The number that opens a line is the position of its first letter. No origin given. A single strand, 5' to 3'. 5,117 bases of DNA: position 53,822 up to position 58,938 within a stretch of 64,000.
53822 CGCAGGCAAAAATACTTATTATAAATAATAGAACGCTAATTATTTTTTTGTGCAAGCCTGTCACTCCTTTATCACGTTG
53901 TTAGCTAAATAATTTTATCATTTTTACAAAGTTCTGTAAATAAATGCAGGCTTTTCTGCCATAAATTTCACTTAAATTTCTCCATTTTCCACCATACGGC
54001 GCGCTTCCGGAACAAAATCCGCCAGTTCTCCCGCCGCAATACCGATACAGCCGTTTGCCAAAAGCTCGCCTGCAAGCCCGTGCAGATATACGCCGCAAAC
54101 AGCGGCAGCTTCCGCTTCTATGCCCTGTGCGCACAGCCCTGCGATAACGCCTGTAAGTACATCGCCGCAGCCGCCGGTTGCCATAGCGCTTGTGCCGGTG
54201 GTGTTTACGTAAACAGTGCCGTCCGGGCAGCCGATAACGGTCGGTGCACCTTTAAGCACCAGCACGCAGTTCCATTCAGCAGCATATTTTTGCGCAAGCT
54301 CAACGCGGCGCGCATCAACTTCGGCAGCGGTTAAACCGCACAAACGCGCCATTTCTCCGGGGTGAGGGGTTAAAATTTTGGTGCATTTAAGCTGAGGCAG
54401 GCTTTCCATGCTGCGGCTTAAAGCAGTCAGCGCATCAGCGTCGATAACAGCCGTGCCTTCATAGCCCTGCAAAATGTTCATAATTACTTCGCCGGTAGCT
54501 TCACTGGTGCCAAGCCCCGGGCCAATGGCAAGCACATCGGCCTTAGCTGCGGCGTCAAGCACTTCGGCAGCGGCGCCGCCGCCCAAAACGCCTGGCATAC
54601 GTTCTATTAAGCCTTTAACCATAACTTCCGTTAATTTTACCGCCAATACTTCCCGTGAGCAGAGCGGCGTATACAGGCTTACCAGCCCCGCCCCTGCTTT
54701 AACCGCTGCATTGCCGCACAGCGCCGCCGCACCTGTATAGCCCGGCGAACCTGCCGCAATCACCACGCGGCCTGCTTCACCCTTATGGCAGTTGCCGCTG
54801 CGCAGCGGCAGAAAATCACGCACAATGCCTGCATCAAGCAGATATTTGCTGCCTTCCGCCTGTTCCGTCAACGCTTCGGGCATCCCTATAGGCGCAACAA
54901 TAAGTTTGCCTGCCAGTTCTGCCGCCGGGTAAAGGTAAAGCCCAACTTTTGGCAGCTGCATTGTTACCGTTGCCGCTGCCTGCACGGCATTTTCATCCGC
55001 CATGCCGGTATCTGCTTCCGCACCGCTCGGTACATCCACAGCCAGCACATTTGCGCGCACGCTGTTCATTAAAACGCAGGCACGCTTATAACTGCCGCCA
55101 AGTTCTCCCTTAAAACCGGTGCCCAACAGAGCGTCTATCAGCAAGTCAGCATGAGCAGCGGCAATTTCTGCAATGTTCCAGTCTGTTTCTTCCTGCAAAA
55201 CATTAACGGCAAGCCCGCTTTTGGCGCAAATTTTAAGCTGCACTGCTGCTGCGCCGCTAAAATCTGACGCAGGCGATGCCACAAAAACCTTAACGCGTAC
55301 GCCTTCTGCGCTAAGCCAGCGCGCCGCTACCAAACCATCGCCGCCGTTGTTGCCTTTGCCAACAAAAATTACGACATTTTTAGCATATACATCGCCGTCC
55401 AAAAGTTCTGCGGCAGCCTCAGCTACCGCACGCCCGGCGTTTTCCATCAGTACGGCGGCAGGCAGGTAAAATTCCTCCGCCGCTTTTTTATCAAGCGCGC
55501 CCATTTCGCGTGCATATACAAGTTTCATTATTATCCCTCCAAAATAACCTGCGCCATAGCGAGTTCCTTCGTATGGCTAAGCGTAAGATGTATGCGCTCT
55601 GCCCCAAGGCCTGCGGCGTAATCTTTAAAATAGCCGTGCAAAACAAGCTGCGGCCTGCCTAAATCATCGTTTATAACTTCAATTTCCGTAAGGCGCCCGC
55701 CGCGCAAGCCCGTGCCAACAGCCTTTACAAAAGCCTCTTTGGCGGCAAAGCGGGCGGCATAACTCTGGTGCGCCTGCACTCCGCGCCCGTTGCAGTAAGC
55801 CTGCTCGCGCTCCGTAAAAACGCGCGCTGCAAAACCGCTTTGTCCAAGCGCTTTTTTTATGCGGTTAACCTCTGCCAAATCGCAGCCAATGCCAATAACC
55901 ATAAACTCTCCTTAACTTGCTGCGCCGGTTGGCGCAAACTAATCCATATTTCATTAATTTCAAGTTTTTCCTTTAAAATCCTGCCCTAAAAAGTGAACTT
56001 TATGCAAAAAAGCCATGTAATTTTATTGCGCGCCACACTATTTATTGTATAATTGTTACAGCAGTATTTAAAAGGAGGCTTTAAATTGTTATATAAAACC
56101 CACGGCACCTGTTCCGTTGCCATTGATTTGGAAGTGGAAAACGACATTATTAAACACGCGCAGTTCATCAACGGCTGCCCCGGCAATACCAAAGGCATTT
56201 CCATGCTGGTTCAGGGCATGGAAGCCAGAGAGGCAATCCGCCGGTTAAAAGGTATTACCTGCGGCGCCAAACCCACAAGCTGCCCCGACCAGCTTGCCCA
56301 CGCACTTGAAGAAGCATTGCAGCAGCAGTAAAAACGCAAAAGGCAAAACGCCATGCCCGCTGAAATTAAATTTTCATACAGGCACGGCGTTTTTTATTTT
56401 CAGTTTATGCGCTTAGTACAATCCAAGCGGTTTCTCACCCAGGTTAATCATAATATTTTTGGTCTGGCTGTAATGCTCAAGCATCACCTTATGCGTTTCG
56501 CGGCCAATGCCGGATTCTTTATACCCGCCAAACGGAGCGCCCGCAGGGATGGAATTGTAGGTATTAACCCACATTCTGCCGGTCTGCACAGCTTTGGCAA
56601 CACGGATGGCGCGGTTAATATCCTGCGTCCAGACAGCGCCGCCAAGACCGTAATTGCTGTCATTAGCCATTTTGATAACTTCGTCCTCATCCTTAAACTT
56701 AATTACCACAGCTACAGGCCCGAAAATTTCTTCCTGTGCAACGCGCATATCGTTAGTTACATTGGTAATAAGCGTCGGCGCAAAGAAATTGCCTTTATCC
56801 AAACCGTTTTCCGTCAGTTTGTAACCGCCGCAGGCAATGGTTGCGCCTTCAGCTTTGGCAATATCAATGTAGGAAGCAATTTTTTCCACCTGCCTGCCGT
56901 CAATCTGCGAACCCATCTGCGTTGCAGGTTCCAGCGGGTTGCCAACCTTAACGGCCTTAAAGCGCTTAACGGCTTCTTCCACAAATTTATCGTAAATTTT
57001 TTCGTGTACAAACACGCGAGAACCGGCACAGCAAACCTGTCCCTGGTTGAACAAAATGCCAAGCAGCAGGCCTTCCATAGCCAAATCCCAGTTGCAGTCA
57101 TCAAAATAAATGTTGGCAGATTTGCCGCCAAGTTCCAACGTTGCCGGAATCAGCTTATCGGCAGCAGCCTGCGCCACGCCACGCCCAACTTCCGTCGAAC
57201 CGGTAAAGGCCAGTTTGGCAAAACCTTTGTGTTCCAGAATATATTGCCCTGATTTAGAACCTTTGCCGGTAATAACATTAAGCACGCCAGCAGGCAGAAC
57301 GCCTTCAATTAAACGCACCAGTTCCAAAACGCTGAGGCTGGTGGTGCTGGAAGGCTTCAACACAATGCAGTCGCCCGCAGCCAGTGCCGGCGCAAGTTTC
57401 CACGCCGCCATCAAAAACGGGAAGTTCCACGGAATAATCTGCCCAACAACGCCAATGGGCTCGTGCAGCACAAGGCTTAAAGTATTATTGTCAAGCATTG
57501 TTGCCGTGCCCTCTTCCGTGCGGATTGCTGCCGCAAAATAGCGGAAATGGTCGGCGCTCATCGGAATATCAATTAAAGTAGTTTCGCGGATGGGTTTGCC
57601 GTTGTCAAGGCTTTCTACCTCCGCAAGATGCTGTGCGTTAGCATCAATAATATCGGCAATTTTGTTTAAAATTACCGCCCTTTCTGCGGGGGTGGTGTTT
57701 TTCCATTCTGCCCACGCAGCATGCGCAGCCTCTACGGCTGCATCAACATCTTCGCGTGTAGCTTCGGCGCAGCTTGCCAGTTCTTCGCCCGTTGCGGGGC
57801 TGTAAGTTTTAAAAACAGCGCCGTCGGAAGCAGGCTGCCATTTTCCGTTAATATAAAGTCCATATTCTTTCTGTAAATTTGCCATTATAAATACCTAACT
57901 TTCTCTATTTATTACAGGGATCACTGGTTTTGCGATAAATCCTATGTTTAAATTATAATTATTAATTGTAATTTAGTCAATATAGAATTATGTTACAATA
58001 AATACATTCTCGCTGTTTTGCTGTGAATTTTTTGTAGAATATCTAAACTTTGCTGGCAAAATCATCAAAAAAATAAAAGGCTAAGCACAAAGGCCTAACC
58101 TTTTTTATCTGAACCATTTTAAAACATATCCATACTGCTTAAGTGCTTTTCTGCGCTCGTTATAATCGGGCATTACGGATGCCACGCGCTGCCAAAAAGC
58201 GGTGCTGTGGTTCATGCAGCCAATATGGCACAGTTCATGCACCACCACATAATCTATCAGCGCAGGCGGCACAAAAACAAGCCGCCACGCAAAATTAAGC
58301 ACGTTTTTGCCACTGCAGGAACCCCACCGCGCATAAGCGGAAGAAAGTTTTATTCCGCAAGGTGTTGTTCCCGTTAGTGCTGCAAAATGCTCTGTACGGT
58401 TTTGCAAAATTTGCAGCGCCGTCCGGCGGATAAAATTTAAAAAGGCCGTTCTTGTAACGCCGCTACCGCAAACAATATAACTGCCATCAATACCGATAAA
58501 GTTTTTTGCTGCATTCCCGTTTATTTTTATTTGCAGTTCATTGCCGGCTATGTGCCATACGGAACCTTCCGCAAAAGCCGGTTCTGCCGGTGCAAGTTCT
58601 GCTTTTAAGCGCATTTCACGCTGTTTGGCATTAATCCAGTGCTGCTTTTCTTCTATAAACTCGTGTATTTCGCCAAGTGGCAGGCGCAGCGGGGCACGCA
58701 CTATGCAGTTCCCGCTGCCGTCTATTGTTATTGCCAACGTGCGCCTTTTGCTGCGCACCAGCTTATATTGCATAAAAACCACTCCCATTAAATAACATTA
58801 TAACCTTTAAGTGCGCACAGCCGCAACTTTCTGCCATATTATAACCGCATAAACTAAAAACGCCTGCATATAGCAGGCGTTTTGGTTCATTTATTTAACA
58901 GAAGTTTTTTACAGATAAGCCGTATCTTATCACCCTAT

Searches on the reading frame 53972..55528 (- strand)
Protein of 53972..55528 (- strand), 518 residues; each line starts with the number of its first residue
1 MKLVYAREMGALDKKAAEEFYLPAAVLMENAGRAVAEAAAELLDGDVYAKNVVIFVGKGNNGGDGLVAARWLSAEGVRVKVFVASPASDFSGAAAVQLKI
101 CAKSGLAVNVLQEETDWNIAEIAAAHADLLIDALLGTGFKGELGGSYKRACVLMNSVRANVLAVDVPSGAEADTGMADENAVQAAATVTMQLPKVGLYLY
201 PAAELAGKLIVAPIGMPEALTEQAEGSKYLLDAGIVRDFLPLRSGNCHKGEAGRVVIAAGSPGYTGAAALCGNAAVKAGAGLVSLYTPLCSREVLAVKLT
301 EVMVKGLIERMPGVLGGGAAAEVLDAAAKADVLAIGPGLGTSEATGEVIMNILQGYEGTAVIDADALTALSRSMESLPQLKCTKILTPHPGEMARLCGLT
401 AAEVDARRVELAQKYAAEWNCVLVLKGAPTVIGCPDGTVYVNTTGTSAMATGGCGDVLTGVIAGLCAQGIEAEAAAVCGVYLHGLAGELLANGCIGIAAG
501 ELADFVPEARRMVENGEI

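Call 55: search_protein_families(library=pfam, proteins=[window:53972-55528:-], max_evalue=0.0001)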
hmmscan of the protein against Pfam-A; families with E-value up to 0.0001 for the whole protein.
window:53972-55528:- (518 aa): 2 families
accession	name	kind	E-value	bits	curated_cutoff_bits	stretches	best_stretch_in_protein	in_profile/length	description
PF01256.23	Carb_kinase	-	1.7e-57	195.1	27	1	255-492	1-225/242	NAD(P)H-hydrate dehydratase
PF03853.21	YjeF_N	-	7.7e-48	163.1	24.9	1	25-196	2-169/169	YjeF-related protein N-terminus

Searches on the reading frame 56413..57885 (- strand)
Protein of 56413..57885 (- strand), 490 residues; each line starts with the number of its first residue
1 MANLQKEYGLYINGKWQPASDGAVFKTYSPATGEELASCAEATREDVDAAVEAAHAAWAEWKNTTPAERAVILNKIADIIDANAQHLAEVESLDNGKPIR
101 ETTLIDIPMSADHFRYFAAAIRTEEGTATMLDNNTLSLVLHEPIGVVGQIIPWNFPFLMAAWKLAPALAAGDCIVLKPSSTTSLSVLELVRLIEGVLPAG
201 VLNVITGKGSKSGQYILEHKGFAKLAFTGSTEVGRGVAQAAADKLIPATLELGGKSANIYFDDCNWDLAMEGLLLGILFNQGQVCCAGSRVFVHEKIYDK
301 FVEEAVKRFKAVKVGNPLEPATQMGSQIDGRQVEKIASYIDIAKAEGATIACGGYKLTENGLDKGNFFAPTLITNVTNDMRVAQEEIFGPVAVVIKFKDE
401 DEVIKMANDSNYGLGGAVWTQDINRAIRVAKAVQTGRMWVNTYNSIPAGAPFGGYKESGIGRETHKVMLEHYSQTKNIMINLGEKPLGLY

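Call 55: search_protein_families(library=pfam, proteins=[window:56413-57885:-], max_evalue=0.0001)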
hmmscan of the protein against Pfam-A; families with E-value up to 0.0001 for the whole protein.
window:56413-57885:- (490 aa): 1 family
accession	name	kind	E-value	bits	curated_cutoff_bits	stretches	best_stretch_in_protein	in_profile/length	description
PF00171.27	Aldedh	-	9e-176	585.4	23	1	16-478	1-461/461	Aldehyde dehydrogenase family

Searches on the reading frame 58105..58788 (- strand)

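Call 55: search_protein_families(library=pfam, proteins=[window:58105-58788:-], max_evalue=0.0001)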
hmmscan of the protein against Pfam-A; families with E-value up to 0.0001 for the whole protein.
window:58105-58788:- (227 aa): 1 family
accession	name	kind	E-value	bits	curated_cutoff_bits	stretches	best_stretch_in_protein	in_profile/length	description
PF01863.23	YgjP-like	-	2.3e-49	168.7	26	1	16-218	1-206/207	YgjP-like, metallopeptidase domain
